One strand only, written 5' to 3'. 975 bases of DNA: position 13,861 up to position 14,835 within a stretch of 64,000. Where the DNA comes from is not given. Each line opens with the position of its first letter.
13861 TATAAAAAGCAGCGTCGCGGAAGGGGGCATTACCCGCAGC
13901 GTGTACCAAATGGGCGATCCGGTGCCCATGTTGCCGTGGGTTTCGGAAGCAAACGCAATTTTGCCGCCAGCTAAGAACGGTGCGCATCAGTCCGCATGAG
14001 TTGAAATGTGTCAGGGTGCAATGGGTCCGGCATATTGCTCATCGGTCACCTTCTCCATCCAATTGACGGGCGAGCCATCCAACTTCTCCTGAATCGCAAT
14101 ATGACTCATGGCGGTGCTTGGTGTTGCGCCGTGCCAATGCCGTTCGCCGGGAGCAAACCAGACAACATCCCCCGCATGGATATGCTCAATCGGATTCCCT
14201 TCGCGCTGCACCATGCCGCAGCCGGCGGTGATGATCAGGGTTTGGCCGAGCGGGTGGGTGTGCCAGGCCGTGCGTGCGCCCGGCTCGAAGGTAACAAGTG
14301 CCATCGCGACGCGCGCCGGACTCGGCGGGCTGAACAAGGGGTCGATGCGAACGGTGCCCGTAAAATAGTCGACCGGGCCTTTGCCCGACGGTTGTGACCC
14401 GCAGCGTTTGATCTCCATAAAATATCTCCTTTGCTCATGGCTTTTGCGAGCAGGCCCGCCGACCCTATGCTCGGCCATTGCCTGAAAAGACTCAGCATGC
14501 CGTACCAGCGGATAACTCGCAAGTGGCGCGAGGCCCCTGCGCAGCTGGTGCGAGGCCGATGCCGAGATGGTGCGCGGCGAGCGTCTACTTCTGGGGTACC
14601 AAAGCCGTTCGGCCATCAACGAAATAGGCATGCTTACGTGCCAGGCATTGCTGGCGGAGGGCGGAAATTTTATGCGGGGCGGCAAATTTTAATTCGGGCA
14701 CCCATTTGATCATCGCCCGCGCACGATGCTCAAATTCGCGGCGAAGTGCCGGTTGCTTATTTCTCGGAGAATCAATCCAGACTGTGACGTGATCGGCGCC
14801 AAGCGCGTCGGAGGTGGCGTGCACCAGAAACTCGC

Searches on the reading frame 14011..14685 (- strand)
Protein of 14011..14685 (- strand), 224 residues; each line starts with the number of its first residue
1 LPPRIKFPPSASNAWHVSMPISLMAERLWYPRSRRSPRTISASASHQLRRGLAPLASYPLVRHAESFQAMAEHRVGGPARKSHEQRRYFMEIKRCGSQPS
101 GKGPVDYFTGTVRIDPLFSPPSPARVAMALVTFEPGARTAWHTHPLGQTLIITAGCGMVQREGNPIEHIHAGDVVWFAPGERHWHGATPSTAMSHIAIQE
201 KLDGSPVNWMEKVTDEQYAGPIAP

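Call 7: search_protein_families(library=pfam, proteins=[window:14011-14685:-], max_evalue=0.01)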
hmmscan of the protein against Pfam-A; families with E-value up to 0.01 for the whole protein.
window:14011-14685:- (224 aa): 2 families
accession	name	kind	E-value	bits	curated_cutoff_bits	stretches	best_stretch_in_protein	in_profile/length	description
PF07883.17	Cupin_2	-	6.1e-10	39.1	27.2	1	130-192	2-63/70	Cupin domain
PF02311.25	AraC_binding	-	0.00011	22.4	21.1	1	135-183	12-59/135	AraC-like ligand binding domain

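Call 8: search_protein_families(library=ncbifam, proteins=[window:14011-14685:-], max_evalue=0.1)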
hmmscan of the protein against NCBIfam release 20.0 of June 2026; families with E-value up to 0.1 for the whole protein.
window:14011-14685:- (224 aa): 2 families
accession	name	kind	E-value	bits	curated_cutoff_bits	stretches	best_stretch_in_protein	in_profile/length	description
NF049940.1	MandnitrLy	equivalog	1.3e-60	202.9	140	1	92-219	1-129/130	(R)-mandelonitrile lyase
TIGR03214.2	ura-cupin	equivalog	0.03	13.8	200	1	127-196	169-238/249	(S)-ureidoglycine aminohydrolase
